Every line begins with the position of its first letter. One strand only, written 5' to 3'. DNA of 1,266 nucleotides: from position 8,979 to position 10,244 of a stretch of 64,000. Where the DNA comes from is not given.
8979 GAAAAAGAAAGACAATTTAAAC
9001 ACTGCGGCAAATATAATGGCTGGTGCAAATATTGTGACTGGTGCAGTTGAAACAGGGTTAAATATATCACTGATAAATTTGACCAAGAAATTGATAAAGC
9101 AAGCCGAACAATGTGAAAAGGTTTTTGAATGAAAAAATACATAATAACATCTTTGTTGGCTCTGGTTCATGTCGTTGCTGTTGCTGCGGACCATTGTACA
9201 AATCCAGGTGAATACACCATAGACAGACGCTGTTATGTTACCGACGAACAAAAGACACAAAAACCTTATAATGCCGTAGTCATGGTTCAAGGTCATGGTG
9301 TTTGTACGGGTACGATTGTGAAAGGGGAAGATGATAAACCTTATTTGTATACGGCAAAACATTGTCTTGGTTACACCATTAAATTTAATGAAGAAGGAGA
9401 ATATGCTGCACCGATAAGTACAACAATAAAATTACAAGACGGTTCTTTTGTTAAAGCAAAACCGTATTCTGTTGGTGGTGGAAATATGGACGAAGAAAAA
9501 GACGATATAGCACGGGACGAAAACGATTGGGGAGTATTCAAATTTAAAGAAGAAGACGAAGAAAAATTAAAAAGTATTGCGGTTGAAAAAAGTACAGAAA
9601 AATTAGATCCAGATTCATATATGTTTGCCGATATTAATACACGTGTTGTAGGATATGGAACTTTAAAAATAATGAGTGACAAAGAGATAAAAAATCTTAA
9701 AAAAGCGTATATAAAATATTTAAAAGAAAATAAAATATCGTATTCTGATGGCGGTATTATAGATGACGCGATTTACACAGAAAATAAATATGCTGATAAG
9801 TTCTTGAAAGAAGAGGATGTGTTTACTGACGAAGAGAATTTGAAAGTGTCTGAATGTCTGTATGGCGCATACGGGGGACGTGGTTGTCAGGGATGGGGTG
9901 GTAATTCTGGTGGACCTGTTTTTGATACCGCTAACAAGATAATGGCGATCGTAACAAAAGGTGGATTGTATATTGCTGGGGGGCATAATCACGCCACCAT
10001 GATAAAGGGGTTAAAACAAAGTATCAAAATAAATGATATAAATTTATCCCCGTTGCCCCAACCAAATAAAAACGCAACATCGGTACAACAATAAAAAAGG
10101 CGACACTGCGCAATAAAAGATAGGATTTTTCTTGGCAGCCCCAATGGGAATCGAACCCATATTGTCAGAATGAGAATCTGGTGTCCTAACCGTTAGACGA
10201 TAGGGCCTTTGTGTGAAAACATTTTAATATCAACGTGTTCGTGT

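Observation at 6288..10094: Four-gene exported cluster: two paralogous Gly/Ala/Thr-rich proteins, each translationally coupled to an enzyme-like partner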

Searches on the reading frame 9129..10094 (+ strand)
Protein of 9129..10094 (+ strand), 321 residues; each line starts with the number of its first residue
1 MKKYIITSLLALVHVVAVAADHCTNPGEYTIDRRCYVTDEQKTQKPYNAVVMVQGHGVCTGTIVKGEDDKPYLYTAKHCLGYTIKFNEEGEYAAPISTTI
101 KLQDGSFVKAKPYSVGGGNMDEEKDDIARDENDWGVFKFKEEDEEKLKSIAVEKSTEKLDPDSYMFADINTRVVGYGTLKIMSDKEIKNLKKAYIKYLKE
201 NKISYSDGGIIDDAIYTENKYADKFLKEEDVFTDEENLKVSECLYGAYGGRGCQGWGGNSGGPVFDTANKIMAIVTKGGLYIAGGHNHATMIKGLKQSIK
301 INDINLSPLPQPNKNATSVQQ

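Call 4: search_protein_families(library=pfam, proteins=[window:9129-10094:+], max_evalue=1)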
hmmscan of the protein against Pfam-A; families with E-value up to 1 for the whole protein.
window:9129-10094:+ (321 aa): 3 families
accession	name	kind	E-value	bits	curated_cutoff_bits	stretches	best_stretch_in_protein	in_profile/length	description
PF13365.12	Trypsin_2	-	2.1e-05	25.7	27.6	1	253-274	123-144/144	Trypsin-like peptidase domain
PF00089.32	Trypsin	-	3e-05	24.4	20.6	1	40-280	7-199/220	Trypsin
PF09947.15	DUF2180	-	0.16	12.6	22.2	1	34-67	2-35/68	Uncharacterized protein conserved in archaea (DUF2180)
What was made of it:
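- On S1 (trypsin-like) serine protease (9129-10094): 24.4 bits against a cut-off of 20.6 (call 4).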

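Call 5: search_protein_families(library=ncbifam, proteins=[window:9129-10094:+], max_evalue=1)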
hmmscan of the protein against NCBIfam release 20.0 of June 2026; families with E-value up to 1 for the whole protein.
window:9129-10094:+ (321 aa): 2 families
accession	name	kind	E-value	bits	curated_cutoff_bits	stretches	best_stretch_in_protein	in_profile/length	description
TIGR02787.1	codY_Gpos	equivalog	0.12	11.6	267.2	1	144-208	118-182/251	GTP-sensing pleiotropic transcriptional regulator CodY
NF041704.1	Shig_StxB_2e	exception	0.15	12.1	203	1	1-24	1-24/87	Shiga toxin Stx2e subunit B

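Call 62: search_protein_families(library=phrogs, proteins=[window:9129-10094:+], max_evalue=0.1)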
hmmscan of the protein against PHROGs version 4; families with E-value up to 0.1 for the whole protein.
window:9129-10094:+ (321 aa): 0 families

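Call 63: search_protein_families(library=padloc, proteins=[window:9129-10094:+], max_evalue=0.1)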
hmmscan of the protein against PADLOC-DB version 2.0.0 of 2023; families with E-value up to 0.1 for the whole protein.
window:9129-10094:+ (321 aa): 3 families
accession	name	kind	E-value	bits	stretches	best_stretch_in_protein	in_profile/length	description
PDLC02960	RT-Protease_XI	-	3.5e-05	21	1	257-298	465-503/506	single gene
PDLC02959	RT-Protease_XI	-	0.00085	16.4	1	257-299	468-508/510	single gene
PDLC03785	RT_UG9_large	-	0.0035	13.6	1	57-185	24-143/772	DRT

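Call 64: search_solved_structures(query=window:9129-10094:+, max_evalue=1, show_alignments=1)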
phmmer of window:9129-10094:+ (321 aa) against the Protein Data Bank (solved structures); distinct sequences matched with E-value up to 1: 0.
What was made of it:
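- Tried and rejected: None found by sequence (call 64).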
